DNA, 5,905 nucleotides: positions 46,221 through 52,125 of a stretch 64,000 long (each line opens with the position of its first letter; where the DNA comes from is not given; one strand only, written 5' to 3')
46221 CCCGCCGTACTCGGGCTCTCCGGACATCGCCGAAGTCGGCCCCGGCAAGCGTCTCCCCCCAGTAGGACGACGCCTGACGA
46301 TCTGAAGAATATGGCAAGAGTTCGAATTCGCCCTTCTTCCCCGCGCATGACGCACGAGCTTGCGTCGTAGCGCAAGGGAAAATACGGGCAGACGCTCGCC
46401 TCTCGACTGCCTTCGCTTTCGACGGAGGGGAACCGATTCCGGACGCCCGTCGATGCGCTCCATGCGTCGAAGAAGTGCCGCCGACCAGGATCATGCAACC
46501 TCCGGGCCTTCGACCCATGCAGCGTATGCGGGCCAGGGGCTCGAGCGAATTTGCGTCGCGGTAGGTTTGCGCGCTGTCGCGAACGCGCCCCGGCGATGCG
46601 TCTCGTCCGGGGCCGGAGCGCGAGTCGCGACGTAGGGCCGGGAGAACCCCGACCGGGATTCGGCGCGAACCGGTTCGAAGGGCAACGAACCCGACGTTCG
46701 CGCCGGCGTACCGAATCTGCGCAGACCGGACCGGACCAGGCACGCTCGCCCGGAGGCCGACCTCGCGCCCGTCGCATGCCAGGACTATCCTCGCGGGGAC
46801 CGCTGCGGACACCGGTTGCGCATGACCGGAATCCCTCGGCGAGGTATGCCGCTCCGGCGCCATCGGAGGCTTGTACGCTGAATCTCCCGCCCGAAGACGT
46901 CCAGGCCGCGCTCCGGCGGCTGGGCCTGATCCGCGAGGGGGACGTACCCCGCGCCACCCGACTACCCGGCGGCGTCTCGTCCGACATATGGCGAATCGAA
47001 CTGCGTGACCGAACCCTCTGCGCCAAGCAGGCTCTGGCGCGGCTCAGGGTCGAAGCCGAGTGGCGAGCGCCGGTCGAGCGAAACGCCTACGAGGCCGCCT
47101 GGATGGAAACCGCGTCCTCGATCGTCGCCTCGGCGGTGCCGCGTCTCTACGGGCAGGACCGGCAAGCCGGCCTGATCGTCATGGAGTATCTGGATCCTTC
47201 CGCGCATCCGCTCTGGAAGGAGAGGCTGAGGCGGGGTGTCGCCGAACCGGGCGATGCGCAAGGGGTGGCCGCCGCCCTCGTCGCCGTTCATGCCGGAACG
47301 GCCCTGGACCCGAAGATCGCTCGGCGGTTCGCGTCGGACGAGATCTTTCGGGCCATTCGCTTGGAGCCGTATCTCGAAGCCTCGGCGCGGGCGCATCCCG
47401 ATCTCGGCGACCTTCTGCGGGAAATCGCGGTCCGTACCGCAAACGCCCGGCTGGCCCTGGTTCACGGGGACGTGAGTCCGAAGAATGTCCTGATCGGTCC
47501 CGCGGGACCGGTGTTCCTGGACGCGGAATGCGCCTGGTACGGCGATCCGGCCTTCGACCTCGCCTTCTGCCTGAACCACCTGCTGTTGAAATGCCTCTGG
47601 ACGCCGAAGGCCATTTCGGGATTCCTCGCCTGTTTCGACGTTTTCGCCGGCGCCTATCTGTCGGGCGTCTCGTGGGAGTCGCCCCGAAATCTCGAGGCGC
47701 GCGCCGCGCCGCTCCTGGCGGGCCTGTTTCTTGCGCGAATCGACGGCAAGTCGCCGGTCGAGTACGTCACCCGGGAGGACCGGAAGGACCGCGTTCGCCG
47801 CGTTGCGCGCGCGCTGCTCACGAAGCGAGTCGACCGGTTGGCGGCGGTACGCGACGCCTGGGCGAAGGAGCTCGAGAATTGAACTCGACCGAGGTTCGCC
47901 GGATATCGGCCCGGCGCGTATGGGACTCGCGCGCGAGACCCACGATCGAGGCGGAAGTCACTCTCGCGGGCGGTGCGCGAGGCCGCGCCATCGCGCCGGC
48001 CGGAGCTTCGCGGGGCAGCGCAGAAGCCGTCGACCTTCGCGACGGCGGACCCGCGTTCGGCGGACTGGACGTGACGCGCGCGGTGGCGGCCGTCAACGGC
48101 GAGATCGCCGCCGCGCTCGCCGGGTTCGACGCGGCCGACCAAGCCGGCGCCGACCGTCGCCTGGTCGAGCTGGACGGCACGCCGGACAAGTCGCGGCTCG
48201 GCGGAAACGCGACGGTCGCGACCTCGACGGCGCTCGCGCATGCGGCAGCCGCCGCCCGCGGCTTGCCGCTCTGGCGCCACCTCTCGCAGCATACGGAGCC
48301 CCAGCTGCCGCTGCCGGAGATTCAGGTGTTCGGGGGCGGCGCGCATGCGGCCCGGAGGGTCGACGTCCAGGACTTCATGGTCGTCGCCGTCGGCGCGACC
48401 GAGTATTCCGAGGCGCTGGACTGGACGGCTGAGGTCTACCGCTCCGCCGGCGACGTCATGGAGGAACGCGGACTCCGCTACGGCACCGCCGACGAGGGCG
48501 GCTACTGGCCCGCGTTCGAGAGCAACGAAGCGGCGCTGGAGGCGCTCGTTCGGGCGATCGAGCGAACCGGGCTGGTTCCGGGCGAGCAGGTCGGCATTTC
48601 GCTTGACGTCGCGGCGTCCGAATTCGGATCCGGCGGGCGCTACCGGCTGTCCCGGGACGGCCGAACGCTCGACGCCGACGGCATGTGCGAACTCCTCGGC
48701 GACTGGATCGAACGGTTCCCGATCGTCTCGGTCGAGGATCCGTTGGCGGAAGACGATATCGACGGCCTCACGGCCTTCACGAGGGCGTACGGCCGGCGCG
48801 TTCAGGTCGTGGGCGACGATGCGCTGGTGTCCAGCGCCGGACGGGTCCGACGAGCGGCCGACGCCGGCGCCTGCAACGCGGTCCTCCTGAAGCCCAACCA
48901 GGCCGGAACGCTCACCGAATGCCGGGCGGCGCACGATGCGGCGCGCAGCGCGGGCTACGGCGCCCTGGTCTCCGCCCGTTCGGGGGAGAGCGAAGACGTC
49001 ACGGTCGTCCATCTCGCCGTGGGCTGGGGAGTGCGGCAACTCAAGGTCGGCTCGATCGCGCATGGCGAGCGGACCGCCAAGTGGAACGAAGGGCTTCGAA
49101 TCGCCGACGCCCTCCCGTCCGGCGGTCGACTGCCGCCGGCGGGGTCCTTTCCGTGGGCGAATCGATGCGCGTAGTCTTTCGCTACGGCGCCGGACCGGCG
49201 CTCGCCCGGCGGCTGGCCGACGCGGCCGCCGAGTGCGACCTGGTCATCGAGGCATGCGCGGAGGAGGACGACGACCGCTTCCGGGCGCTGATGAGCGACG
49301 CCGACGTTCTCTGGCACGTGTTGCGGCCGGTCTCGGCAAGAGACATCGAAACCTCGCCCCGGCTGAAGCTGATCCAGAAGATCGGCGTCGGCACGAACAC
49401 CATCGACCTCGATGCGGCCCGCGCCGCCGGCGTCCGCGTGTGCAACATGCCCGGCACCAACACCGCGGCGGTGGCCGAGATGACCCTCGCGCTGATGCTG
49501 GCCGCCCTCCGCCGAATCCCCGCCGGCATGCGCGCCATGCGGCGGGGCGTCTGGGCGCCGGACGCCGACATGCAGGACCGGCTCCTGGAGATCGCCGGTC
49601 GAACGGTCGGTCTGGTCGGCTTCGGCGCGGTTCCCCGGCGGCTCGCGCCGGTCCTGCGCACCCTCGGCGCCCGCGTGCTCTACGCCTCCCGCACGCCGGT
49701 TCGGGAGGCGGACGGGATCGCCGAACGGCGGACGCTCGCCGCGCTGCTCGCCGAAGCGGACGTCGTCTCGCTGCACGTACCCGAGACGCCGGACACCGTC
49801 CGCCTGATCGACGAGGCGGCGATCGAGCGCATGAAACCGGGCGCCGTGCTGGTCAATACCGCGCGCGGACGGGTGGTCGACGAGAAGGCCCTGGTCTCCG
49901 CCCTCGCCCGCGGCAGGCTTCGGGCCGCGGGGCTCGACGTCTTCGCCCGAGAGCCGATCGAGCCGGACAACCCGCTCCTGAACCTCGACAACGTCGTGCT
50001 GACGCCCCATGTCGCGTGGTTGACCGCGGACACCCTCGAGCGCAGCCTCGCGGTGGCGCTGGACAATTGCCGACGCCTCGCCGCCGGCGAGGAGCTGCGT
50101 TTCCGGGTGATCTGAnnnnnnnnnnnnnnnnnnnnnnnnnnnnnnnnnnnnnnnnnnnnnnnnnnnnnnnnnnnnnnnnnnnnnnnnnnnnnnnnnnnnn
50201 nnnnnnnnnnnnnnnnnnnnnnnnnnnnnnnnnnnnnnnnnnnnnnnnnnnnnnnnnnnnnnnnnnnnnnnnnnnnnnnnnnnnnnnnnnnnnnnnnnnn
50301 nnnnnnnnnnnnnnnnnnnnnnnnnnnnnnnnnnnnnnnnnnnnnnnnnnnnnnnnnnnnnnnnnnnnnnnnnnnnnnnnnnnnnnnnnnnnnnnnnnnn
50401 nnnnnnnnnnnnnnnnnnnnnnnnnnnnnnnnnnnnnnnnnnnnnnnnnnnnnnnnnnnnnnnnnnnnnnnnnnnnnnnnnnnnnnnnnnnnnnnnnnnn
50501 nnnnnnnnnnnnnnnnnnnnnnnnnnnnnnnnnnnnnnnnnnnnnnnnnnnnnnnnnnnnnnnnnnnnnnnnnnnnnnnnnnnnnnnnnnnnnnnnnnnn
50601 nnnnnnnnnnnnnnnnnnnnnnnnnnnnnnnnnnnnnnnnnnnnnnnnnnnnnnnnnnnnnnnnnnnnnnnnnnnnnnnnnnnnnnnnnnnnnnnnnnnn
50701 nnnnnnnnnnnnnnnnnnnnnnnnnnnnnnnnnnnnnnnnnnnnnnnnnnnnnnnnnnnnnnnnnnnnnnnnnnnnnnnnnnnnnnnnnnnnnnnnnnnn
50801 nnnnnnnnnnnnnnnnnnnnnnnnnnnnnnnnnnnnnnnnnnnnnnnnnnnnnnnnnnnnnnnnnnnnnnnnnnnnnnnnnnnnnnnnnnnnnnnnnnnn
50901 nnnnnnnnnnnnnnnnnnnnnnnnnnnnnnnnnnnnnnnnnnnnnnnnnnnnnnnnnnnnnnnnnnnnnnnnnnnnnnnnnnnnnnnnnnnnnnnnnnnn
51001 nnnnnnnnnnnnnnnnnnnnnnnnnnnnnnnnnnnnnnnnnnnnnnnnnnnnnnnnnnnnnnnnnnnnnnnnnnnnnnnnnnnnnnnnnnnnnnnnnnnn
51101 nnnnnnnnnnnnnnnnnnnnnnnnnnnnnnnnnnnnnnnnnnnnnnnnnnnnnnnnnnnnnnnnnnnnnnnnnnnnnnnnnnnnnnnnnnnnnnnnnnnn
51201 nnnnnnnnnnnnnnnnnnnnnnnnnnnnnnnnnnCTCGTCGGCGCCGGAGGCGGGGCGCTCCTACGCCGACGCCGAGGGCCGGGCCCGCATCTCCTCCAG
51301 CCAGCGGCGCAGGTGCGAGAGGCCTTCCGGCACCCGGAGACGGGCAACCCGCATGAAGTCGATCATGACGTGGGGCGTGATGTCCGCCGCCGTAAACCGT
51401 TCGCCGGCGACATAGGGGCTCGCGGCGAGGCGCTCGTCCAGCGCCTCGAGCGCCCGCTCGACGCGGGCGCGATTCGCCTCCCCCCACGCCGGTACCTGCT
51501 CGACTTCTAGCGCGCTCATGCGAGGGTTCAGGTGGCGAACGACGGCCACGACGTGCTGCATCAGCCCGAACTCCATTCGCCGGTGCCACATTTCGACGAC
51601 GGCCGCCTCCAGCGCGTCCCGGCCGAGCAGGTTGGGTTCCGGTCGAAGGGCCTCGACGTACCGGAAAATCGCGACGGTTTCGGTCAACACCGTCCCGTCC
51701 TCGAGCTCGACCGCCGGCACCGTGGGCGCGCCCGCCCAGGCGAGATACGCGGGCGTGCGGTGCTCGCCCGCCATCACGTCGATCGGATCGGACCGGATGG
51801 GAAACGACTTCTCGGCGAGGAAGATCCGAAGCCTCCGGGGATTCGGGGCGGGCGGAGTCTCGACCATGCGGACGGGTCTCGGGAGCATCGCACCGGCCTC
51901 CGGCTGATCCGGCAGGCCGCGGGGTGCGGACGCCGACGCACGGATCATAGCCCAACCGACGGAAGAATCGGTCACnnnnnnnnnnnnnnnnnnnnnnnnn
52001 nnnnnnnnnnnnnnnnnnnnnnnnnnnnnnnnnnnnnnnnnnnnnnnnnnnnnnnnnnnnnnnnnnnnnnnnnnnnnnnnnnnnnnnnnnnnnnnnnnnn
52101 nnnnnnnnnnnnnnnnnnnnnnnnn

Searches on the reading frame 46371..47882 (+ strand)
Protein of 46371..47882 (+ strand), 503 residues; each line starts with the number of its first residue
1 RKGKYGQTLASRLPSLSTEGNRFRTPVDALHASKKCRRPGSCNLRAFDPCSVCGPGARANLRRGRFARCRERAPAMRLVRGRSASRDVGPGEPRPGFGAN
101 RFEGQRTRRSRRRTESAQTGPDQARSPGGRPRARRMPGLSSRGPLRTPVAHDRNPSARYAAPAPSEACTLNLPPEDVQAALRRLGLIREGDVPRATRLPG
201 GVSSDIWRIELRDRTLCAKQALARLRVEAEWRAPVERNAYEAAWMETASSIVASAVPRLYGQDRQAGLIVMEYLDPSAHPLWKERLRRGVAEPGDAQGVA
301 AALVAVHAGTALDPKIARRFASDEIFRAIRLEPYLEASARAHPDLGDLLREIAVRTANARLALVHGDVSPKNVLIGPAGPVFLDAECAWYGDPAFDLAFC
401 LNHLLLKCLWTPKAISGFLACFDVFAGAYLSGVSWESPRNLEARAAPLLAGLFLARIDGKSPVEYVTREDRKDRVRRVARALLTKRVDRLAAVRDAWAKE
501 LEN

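Call 13: search_protein_families(library=ncbifam, proteins=[window:46371-47882:+], max_evalue=0.001)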
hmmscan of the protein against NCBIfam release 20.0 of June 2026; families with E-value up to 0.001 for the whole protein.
window:46371-47882:+ (503 aa): 3 families
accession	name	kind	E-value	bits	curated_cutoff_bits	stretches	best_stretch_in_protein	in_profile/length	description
TIGR01767.2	MTRK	equivalog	1.4e-14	54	275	2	209-287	46-126/401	S-methyl-5-thioribose kinase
TIGR02721.1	ycfN_thiK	equivalog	2.2e-05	23.7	299.45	1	357-401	142-186/256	thiamine kinase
NF038156.1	lant_syn_V_LxmK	equivalog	3.7e-05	23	315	1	246-397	68-227/347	class V lanthionine synthetase subunit LxmK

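Call 78: search_protein_families(library=pfam, proteins=[window:46551-47882:+], max_evalue=0.001)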
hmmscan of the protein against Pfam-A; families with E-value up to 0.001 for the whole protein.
window:46551-47882:+ (443 aa): 2 families
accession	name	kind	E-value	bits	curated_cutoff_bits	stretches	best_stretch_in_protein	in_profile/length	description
PF01636.29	APH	-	2e-13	51.1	23.2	1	135-343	2-212/239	Phosphotransferase enzyme family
PF03881.20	Fructosamin_kin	-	0.00023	20.9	22.4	1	267-340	149-227/288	Fructosamine kinase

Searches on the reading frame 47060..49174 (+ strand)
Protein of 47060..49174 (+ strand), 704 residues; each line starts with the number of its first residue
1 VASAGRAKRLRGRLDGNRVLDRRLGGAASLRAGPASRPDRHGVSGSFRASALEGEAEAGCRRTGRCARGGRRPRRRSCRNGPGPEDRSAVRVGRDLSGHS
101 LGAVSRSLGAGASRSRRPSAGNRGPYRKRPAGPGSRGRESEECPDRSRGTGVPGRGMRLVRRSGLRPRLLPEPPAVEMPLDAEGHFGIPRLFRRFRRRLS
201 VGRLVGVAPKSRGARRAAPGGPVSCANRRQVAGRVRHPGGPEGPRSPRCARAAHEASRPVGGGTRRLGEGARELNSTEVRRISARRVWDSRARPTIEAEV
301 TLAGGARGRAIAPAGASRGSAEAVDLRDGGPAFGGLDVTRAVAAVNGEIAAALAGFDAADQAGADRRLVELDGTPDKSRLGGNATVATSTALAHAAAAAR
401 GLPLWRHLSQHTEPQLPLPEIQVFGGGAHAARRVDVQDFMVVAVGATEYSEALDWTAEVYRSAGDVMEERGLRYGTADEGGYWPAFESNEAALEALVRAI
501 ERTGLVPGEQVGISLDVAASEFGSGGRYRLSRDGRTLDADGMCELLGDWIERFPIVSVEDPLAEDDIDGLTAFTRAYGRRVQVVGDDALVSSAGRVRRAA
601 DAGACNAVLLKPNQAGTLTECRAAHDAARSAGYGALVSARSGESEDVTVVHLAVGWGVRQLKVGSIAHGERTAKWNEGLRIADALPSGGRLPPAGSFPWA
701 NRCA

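Call 78: search_protein_families(library=pfam, proteins=[window:47060-49174:+], max_evalue=0.001)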
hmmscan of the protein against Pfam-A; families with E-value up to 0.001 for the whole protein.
window:47060-49174:+ (704 aa): 3 families
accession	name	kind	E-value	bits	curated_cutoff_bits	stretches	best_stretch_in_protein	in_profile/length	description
PF00113.28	Enolase_C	-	1.7e-73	248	21.5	1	415-687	3-283/296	Enolase, C-terminal TIM barrel domain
PF03952.21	Enolase_N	-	4e-42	143.9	35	1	280-408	2-131/131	Enolase, N-terminal domain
PF13378.12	MR_MLE_C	-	4.3e-10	40.1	29.4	1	549-679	66-191/219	Enolase C-terminal domain-like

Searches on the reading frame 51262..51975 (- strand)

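Call 78: search_protein_families(library=pfam, proteins=[window:51262-51975:-], max_evalue=0.001)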
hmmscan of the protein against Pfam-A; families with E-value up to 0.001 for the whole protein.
window:51262-51975:- (237 aa): 6 families
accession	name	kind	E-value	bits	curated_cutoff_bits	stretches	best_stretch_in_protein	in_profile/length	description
PF13409.12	GST_N_2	-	6.6e-12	46.3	25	1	44-109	3-69/70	Glutathione S-transferase, N-terminal domain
PF13410.11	GST_C_2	-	1.1e-10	41.9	24.9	1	162-227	1-68/69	Glutathione S-transferase, C-terminal domain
PF00043.30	GST_C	-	1.8e-09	38.2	20.7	1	166-233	25-93/93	Glutathione S-transferase, C-terminal domain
PF13417.12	GST_N_3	-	2e-08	34.9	22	1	44-114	8-74/75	Glutathione S-transferase, N-terminal domain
PF02798.26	GST_N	-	3.9e-08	34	20.9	1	36-108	4-75/76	Glutathione S-transferase, N-terminal domain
PF14497.11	GST_C_3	-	0.00015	22.4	21.6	1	169-234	28-96/104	Glutathione S-transferase, C-terminal domain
